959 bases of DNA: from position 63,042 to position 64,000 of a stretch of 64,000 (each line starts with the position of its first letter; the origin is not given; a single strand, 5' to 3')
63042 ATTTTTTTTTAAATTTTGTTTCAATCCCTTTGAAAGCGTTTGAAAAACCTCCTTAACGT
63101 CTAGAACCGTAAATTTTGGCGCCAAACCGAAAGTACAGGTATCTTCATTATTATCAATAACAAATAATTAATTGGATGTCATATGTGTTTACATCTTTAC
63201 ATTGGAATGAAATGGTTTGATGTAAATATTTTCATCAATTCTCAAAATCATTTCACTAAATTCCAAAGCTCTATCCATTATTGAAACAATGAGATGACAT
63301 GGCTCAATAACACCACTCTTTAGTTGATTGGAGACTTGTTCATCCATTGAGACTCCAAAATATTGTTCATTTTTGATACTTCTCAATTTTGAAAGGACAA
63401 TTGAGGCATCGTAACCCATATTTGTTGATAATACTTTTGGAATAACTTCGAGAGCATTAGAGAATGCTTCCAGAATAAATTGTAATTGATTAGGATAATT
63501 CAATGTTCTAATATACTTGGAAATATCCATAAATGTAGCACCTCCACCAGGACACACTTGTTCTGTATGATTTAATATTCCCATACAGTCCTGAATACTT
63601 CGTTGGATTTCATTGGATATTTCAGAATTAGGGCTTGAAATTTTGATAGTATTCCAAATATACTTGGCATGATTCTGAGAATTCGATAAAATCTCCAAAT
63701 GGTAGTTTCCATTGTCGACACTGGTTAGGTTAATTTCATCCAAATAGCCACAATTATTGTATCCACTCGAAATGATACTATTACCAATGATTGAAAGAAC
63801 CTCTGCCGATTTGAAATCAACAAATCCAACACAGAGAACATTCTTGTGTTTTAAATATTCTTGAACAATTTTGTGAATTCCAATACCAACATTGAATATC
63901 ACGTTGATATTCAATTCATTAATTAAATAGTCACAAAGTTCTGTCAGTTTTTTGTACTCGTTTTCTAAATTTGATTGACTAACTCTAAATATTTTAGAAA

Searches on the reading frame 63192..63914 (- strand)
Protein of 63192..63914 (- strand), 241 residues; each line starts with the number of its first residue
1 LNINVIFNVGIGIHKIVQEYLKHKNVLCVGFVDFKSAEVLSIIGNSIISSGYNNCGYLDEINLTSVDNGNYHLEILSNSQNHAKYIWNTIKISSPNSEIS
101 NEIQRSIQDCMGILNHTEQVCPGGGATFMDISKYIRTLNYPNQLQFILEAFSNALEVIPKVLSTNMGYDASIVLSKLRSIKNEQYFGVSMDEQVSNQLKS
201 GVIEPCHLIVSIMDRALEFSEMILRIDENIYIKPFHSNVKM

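Call 45: search_protein_families(library=pfam, proteins=[window:63192-63914:-], max_evalue=0.001)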
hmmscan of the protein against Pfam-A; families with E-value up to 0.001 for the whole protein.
window:63192-63914:- (241 aa): 1 family
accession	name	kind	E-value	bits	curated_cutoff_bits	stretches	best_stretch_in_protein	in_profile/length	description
PF00118.29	Cpn60_TCP1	-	3.2e-31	109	34.3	1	4-230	253-486/490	TCP-1/cpn60 chaperonin family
